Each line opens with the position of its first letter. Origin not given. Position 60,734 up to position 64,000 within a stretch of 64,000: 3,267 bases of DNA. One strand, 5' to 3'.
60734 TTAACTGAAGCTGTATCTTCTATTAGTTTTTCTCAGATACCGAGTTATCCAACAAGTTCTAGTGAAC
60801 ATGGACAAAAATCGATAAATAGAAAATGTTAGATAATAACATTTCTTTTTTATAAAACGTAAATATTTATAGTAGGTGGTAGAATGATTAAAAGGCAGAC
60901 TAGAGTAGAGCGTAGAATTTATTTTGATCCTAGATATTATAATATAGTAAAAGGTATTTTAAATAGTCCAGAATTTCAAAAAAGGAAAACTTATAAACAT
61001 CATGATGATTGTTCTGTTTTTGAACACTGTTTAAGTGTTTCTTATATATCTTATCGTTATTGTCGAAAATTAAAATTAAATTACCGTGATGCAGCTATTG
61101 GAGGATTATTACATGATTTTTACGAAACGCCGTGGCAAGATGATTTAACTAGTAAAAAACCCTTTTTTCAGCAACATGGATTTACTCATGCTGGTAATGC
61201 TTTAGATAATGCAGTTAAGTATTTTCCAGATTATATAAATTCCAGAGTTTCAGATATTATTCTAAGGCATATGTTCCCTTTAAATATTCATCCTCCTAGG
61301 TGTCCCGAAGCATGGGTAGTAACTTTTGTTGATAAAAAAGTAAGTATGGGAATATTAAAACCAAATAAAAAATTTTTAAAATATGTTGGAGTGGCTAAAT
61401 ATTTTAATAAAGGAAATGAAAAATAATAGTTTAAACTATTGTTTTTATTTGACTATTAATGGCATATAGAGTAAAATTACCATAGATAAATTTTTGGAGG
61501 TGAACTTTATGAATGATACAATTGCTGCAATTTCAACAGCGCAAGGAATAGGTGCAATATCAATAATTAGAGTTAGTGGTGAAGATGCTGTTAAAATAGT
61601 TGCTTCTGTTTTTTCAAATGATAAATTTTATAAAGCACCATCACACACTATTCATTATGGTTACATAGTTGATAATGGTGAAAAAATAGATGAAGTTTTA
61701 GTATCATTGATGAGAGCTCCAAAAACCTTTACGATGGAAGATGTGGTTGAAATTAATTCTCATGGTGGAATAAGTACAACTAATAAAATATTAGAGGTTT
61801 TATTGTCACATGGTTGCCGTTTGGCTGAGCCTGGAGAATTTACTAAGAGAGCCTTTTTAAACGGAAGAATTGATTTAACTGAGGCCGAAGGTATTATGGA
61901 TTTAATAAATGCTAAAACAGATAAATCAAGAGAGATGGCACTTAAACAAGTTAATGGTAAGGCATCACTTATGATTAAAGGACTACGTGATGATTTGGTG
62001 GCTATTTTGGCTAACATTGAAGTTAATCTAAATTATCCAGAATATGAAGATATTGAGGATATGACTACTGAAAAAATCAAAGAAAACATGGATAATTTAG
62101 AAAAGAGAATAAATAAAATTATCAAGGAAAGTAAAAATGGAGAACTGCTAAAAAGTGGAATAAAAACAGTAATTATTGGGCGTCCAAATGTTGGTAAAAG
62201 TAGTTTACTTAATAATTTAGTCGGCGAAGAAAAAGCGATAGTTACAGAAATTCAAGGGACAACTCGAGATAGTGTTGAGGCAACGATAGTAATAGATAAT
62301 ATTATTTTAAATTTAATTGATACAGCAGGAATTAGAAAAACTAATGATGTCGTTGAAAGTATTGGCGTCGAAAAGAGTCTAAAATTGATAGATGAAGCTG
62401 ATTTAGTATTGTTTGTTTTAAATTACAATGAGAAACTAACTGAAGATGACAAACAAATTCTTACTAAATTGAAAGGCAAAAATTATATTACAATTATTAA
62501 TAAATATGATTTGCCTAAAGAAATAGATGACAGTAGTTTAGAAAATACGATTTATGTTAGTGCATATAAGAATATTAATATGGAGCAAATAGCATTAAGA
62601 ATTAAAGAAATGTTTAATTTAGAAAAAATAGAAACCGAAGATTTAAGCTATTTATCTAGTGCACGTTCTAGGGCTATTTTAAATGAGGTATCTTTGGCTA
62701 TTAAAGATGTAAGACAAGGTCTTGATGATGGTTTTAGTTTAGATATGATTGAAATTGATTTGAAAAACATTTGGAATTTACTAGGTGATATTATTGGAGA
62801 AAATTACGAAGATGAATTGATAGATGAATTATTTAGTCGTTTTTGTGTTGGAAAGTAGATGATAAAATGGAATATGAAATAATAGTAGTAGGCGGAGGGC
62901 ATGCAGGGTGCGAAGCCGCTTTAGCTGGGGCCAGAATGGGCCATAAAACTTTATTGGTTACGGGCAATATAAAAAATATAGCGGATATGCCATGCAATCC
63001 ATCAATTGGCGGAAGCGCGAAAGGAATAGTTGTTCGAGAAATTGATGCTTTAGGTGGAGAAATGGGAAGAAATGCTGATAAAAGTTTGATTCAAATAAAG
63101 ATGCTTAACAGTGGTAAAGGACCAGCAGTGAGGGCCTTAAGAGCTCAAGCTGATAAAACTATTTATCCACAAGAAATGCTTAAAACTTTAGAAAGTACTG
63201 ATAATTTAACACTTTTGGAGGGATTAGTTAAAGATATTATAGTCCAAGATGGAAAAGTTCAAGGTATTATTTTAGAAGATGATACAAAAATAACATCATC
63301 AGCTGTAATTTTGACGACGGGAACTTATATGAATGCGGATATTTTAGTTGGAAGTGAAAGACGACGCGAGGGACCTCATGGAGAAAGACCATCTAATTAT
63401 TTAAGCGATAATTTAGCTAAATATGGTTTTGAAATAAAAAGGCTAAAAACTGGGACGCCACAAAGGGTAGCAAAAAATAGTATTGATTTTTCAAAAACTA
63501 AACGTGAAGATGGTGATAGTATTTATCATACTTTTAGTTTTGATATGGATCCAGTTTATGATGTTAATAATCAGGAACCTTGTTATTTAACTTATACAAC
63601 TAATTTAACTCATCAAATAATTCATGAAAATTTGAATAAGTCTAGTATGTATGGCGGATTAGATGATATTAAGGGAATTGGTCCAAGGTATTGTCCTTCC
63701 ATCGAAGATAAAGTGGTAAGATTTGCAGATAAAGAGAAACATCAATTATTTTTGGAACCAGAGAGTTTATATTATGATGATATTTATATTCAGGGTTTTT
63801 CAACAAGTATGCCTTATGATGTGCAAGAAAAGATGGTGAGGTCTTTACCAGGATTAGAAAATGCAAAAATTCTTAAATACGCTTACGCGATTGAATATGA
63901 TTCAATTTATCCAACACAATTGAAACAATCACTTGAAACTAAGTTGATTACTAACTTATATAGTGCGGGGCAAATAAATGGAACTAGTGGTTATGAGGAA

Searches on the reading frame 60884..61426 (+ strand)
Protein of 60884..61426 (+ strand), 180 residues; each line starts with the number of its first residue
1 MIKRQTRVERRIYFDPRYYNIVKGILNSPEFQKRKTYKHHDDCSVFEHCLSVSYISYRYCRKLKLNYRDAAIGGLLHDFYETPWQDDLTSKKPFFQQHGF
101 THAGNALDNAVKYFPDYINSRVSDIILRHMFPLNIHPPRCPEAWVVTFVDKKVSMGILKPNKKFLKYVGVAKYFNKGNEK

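Call 20: find_encoding_contigs(protein=window:60884-61426:+, flank=10000, max_places=4)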
Protein window:60884-61426:+ (180 aa): no gene with exactly this product is on record in the collection.

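Call 30: search_protein_families(library=pfam, proteins=[window:60884-61426:+])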
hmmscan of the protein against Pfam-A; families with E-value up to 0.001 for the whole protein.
window:60884-61426:+ (180 aa): 1 family
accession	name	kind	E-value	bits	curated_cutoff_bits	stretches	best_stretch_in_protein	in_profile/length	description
PF01966.28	HD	-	2.8e-10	40.9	22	1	45-151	1-112/116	HD domain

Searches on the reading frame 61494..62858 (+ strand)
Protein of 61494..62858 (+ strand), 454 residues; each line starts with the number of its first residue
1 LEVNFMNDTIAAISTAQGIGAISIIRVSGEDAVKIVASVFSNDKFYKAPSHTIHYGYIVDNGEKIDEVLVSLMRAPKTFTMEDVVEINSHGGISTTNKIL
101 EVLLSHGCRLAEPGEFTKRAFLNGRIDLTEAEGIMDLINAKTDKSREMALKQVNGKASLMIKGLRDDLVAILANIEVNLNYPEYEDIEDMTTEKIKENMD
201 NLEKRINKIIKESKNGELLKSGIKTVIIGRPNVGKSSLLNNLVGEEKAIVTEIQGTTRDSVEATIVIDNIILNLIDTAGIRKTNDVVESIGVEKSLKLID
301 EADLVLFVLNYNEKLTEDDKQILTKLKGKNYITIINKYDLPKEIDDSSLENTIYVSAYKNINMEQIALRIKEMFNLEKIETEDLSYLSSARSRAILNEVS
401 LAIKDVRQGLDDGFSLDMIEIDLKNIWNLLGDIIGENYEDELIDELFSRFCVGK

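Call 14: find_encoding_contigs(protein=window:61494-62858:+, flank=10000, max_places=4)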
Protein window:61494-62858:+ (454 aa): no gene with exactly this product is on record in the collection.

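Call 17: find_encoding_contigs(protein=window:61509-62858:+, flank=10000, max_places=4)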
Protein window:61509-62858:+ (449 aa): no gene with exactly this product is on record in the collection.
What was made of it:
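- Tried and rejected: The two MnmE starts and the HD protein were not on record (calls 14, 17, 20).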

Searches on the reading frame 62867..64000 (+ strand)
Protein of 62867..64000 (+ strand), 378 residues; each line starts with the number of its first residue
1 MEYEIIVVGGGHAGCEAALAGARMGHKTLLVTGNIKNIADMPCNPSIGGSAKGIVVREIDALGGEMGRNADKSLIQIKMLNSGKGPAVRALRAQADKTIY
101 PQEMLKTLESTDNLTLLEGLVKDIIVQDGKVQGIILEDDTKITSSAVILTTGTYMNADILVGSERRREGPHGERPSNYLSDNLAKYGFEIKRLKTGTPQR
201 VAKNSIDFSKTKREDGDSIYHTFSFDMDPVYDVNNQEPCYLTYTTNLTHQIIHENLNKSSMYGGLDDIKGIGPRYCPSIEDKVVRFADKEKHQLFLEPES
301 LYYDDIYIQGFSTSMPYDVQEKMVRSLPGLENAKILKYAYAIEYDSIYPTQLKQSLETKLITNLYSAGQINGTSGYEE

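Call 24: find_related_loci(query=window:62867-64000:+, collection=metagenome_contigs, flank=10000)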
Query seq(378 aa) (378 aa) in metagenome_contigs; peptide patterns used: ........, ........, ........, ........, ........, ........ (x = any residue, [..] = any of these).
573 stretches matched a pattern; 502 encode a relative of the query (tblastn E <= 1e-3); the best 80 are kept; 80 distinct loci.
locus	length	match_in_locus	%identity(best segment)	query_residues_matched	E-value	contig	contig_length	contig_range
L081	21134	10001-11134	98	1-378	0e+0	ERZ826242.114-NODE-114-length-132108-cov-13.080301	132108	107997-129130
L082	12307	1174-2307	83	1-378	0e+0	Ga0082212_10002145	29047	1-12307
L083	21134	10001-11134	81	1-378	0e+0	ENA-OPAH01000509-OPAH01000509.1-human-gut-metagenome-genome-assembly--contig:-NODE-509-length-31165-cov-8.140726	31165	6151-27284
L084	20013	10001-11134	81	1-378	0e+0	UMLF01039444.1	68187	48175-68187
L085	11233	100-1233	81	1-378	0e+0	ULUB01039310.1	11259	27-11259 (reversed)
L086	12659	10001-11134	81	1-378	0e+0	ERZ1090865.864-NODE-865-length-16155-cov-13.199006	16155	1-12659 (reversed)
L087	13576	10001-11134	79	1-378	0e+0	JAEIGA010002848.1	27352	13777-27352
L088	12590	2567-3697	79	2-378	0e+0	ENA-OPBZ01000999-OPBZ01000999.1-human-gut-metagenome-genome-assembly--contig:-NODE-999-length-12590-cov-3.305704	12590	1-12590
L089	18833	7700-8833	81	1-378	0e+0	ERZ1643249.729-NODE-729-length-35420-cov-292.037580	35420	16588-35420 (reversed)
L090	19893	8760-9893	80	1-378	0e+0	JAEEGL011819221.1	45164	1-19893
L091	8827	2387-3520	79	1-378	0e+0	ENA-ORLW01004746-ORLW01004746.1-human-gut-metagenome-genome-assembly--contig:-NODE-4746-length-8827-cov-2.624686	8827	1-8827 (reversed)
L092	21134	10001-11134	79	1-378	0e+0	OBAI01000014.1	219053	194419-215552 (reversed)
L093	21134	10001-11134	79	1-378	0e+0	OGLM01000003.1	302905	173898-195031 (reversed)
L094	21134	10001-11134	79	1-378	0e+0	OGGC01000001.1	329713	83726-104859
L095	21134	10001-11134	79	1-378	0e+0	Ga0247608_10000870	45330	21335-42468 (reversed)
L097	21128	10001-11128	78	3-378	0e+0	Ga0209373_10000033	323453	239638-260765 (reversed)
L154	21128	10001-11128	76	3-378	0e+0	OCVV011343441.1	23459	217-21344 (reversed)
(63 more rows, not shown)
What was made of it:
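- Tried and rejected: I used a partial MnmG query against metagenome contigs instead (call 24).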

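Call 27: search_protein_families(library=pfam, proteins=[L081:11856-12554:+, L081:12669-13583:+, L081:13673-15328:+, L081:15726-16229:+, L081:16358-17155:+, L081:17312-19261:+, L081:19282-19965:+, L081:20038-20463:+])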
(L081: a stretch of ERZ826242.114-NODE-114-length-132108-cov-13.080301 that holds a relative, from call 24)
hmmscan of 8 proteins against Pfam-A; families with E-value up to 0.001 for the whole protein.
L081:11856-12554:+ (232 aa): 3 families
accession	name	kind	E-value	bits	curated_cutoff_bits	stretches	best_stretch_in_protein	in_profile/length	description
PF02527.21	GidB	-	9.1e-54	182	27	1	24-181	4-158/184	rRNA small subunit methyltransferase G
PF13847.12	Methyltransf_31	-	2.5e-07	30.9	27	1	71-167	5-107/145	Methyltransferase domain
PF05175.20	MTS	-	6.5e-05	23.1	23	1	50-142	10-102/170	Methyltransferase small domain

L081:12669-13583:+ (304 aa): 0 families

L081:13673-15328:+ (551 aa): 2 families
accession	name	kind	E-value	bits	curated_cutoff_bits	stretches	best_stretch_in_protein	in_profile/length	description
PF17762.8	HTH_ParB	-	1.1e-31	109.4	22.6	1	100-199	1-100/102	ParB HTH domain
PF02195.25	ParB_N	-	3.4e-30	104.4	26.3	1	8-98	4-95/95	ParB N-terminal domain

L081:15726-16229:+ (167 aa): 2 families
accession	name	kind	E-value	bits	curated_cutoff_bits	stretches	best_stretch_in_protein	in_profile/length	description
PF02559.22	CarD_TRCF_RID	-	6.3e-07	29.8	23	1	4-59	1-56/57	CarD-like/TRCF RID domain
PF21095.3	CarD_C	-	7.9e-06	26.2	23.1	1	88-154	23-84/87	CarD, C-terminal domain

L081:16358-17155:+ (265 aa): 3 families
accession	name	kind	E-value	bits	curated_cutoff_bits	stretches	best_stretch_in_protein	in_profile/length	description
PF13411.12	MerR_1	-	4e-18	65.7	21.6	1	2-70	1-67/69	MerR HTH family regulatory protein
PF06445.20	GyrI-like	-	9e-13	49.2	26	1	111-262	2-154/155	GyrI-like small molecule binding domain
PF00376.29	MerR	-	1.6e-11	44.2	28.2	1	3-41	1-38/38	MerR family regulatory protein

L081:17312-19261:+ (649 aa): 6 families
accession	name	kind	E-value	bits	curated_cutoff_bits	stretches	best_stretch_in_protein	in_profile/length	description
PF17757.6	UvrB_inter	-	1.1e-32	112.4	22.9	1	156-246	1-91/91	UvrB interaction domain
PF12344.14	UvrB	-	6.3e-21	74.4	27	1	549-591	1-43/43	Ultra-violet resistance protein B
PF00271.37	Helicase_C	-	1.5e-20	74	23.5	1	430-542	4-109/110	Helicase conserved C-terminal domain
PF04851.21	ResIII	-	3.9e-13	50.1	22.5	1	9-94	3-95/164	Type III restriction enzyme, res subunit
PF02151.25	UVR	-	1.4e-07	31.4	21.5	1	618-648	5-35/36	UvrB/uvrC motif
PF00270.35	DEAD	-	1.1e-05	25.7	26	1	17-116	7-109/167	DEAD/DEAH box helicase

L081:19282-19965:+ (227 aa): 1 family
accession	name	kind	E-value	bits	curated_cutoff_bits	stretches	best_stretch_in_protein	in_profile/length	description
PF03496.20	ADPrib_exo_Tox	-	1.6e-21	76.9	23.4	2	133-207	112-185/196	ADP-ribosyltransferase exoenzyme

L081:20038-20463:+ (141 aa): 1 family
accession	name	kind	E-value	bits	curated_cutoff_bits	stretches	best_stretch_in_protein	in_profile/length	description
PF04020.18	Phage_holin_4_2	-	5.1e-17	62.8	28.8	1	19-126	2-104/105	Mycobacterial 4 TMS phage holin, superfamily IV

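Call 71: find_homologous_proteins(query=L097:19118-20398:+, max_evalue=1e-60)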
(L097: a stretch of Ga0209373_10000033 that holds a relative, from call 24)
Query L097:19118-20398:+ (427 aa): 7120 proteins with E <= 1e-60 among 8000 candidates; the best 120 are listed.
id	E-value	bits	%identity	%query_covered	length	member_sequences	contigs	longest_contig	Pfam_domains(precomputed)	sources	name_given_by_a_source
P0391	1.6e-272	921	97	100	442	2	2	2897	PF11734.14,PF01171.27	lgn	-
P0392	4.2e-245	831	86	100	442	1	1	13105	PF11734.14,PF01171.27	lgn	-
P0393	1.6e-234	796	83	100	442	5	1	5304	PF11734.14,PF01171.27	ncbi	-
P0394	5.7e-231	785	79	100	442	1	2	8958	PF11734.14,PF01171.27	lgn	-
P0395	2.8e-228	776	81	100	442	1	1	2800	PF11734.14,PF01171.27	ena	-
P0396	7.2e-228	774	80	100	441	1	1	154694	PF11734.14,PF01171.27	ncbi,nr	ncbi:MAG: tRNA lysidine(34) synthetase TilS [Bacilli bacterium]|nr:tRNA lysidine(34) synthetase TilS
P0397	3.3e-227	772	81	100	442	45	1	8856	PF11734.14,PF01171.27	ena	-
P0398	1.9e-226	770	81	100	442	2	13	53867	PF11734.14,PF01171.27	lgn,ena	-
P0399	3.5e-226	769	80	100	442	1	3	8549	PF11734.14,PF01171.27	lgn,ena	-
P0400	2.1e-223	760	78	100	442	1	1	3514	PF11734.14,PF01171.27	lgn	-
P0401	2.8e-223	759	79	100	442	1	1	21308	PF11734.14,PF01171.27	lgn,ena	-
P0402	3.5e-223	759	79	100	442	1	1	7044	PF11734.14,PF01171.27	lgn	-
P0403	5.7e-223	758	79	100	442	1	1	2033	PF11734.14,PF01171.27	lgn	-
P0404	5.7e-223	758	79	100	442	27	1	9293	PF11734.14,PF01171.27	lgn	-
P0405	3.8e-222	756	79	100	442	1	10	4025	PF01507.26,PF11734.14,PF01171.27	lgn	-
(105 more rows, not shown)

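Call 72: find_encoding_contigs(protein=P0396, flank=10000, max_places=2)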
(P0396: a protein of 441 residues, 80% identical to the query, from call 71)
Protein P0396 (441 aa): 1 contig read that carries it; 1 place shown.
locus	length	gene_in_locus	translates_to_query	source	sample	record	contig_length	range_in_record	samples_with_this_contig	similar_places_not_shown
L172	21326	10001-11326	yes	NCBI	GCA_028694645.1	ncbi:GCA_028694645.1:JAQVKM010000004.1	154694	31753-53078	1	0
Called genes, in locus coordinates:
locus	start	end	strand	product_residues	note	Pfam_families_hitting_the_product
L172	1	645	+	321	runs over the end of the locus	PF02096:60KD_IMP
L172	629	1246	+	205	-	PF13083:KH_KhpA-B, PF01424:R3H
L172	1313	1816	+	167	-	PF01966:HD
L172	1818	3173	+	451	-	PF10396:TrmE_N, PF12631:MnmE_helical, PF00350:Dynamin_N (faint), PF01926:MMR_HSR1, PF02421:FeoB_N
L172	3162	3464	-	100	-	-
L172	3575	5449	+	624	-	PF00890:FAD_binding_2 (faint), PF01134:GIDA, PF12831:FAD_oxidored (faint), PF21680:GIDA_C_1st, PF13932:SAM_GIDA_C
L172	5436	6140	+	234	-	PF02527:GidB, PF13847:Methyltransf_31 (weak)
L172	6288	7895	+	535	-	PF02195:ParB_N, PF17762:HTH_ParB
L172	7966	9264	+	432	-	PF01235:Na_Ala_symp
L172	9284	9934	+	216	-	PF03167:UDG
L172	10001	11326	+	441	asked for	PF01171:ATP_bind_3, PF11734:TilS_C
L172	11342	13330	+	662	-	PF06480:FtsH_ext, PF00004:AAA, PF07728:AAA_5 (weak), PF17862:AAA_lid_3, PF01434:Peptidase_M41, PF07498:Rho_N (weak)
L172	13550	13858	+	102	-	PF00338:Ribosomal_S10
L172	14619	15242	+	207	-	PF00573:Ribosomal_L4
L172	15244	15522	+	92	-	PF00276:Ribosomal_L23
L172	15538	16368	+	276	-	PF00181:Ribosomal_L2_N, PF03947:Ribosomal_L2_C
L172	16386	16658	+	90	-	PF00203:Ribosomal_S19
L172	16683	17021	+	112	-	PF00237:Ribosomal_L22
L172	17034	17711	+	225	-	PF05316:VAR1 (faint), PF07650:KH_2, PF00189:Ribosomal_S3_C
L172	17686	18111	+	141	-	PF00252:Ribosomal_L16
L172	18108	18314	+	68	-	PF00831:Ribosomal_L29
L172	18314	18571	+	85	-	PF00366:Ribosomal_S17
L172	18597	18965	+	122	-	PF00238:Ribosomal_L14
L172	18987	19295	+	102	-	PF00467:KOW, PF17136:ribosomal_L24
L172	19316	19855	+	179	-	PF00281:Ribosomal_L5, PF00673:Ribosomal_L5_C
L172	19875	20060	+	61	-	PF00253:Ribosomal_S14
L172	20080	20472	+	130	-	PF00410:Ribosomal_S8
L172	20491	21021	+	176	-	PF00347:Ribosomal_L6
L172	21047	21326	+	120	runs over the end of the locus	PF00861:Ribosomal_L18p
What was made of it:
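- Tried and rejected: The idea that soj-spo0J follows ftsH in relatives of L097 was tested and rejected: in L172, ftsH is followed by the S10 operon (call 72).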

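Call 83: search_protein_families(library=ncbifam, proteins=[L081:13673-15328:+, L154:14857-15762:+, L154:12602-13954:+], max_evalue=1e-10)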
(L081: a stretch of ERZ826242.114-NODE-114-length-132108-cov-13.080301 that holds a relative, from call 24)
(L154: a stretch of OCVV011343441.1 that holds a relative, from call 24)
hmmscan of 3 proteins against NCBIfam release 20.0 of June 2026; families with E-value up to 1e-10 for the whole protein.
L081:13673-15328:+ (551 aa): 5 families
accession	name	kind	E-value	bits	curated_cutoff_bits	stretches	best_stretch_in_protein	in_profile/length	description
TIGR04285.1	nucleoid_noc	exception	9.2e-82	274.2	315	1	8-206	3-201/255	nucleoid occlusion protein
TIGR00180.1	parB_part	domain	1.1e-50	172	58.45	1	6-183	4-186/186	ParB/RepB/Spo0J family partition protein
TIGR03734.1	PRTRC_parB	hypoth_equivalog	3.7e-40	138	278.6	1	21-200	7-190/555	PRTRC system ParB family protein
TIGR03454.1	partition_RepB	equivalog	5.9e-15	55.5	201.5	1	3-141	59-199/325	plasmid partitioning protein RepB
NF010406.0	PRK13832.1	subfamily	2.9e-11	42.6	640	1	32-165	30-165/578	plasmid partitioning protein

L154:14857-15762:+ (301 aa): 6 families
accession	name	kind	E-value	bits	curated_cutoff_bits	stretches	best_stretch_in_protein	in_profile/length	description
TIGR04285.1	nucleoid_noc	exception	8e-72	241.6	315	1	44-249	1-206/255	nucleoid occlusion protein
TIGR00180.1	parB_part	domain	1.7e-62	210.5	58.45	1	43-220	3-185/186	ParB/RepB/Spo0J family partition protein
TIGR03734.1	PRTRC_parB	hypoth_equivalog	1.5e-39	136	278.6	1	58-232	6-184/555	PRTRC system ParB family protein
TIGR03454.1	partition_RepB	equivalog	5.7e-18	65.4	201.5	1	42-220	61-243/325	plasmid partitioning protein RepB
NF010406.0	PRK13832.1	subfamily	2.7e-14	52.6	640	1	44-190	3-152/578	plasmid partitioning protein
NF010440.0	PRK13866.1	equivalog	7.1e-11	41.8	522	1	68-214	89-236/336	plasmid partitioning protein RepB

L154:12602-13954:+ (450 aa): 5 families
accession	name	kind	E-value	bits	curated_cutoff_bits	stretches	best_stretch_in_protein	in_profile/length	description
TIGR04285.1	nucleoid_noc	exception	3.4e-85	285.5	315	1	14-219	1-206/255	nucleoid occlusion protein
TIGR00180.1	parB_part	domain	1.8e-57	194.1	58.45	1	15-190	5-185/186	ParB/RepB/Spo0J family partition protein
TIGR03734.1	PRTRC_parB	hypoth_equivalog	2.8e-42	145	278.6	1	29-207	7-189/555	PRTRC system ParB family protein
TIGR03454.1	partition_RepB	equivalog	8.9e-18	64.7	201.5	1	14-156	63-207/325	plasmid partitioning protein RepB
NF010406.0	PRK13832.1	subfamily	5.9e-13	48.2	640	1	36-164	26-156/578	plasmid partitioning protein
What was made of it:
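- On Noc (TIGR04285), for the neighbouring ParB-family protein of sister strain L081: It scores 274 bits against a 315-bit cut-off (call 83).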
